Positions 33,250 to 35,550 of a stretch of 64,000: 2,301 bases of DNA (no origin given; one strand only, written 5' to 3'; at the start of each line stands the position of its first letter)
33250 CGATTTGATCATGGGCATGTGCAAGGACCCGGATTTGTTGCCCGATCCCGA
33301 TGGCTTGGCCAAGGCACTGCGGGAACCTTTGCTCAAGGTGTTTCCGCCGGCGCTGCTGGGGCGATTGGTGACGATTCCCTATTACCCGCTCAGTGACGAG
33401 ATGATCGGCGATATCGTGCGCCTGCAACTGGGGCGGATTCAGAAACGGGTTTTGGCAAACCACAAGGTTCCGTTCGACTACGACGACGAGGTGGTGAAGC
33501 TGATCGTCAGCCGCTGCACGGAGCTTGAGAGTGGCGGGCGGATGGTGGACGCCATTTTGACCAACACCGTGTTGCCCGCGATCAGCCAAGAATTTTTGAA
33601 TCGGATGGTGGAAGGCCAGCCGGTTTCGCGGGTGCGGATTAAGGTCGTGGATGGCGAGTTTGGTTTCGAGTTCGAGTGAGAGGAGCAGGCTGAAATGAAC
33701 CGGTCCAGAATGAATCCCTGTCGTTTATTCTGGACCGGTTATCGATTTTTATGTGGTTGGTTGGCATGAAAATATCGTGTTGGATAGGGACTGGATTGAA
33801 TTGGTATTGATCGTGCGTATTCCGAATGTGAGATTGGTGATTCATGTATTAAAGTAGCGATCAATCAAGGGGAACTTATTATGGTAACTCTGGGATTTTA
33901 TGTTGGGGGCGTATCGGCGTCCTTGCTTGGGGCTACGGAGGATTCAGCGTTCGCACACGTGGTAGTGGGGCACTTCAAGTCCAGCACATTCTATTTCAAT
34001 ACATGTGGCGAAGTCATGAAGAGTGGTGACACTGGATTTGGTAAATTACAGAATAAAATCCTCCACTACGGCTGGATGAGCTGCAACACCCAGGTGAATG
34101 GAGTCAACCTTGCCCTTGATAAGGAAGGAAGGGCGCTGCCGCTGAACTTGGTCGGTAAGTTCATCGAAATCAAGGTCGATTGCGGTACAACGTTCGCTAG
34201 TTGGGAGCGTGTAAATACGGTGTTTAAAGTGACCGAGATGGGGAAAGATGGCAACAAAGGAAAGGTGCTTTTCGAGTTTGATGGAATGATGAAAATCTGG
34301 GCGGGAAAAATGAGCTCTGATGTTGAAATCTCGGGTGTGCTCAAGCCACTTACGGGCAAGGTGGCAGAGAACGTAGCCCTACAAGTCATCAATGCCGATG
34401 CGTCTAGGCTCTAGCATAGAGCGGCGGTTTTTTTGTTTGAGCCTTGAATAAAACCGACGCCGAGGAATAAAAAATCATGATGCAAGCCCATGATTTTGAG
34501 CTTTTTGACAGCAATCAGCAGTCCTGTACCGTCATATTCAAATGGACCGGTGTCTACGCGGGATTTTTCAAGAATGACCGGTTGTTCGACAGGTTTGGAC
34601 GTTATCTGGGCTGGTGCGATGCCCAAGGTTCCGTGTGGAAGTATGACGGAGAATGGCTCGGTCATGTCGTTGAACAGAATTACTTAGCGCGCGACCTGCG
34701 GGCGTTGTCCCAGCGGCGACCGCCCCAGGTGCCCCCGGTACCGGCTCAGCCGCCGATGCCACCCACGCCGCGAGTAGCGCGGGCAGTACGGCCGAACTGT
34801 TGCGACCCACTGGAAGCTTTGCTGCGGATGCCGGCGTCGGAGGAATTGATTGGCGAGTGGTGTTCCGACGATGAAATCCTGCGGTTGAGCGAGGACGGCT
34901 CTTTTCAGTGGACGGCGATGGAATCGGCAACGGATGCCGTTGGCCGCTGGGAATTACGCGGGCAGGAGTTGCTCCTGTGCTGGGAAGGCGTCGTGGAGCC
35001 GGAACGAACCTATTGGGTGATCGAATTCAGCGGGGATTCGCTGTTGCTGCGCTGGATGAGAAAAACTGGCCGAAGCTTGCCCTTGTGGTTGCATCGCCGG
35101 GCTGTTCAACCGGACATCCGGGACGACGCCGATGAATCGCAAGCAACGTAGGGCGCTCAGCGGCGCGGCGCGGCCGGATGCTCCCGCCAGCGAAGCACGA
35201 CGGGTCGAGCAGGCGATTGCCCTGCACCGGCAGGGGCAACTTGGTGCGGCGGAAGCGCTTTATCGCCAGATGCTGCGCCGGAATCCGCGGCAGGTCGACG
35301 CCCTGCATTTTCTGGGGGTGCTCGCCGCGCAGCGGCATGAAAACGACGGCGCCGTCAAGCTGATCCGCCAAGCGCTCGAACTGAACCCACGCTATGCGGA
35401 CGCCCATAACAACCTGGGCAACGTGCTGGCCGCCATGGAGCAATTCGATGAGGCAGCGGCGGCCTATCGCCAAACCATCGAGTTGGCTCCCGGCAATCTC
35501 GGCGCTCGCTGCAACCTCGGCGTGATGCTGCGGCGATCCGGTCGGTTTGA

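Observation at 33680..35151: AT-rich islet with two orphan ORFs occupies the vgrG/effector position downstream of clpV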

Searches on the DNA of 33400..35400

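Call 95: search_rna_families(source=window, start=33400, end=35400, threshold=evalue, max_evalue=1)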
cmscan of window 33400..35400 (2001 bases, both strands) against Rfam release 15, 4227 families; matches with E-value up to 1: 0.
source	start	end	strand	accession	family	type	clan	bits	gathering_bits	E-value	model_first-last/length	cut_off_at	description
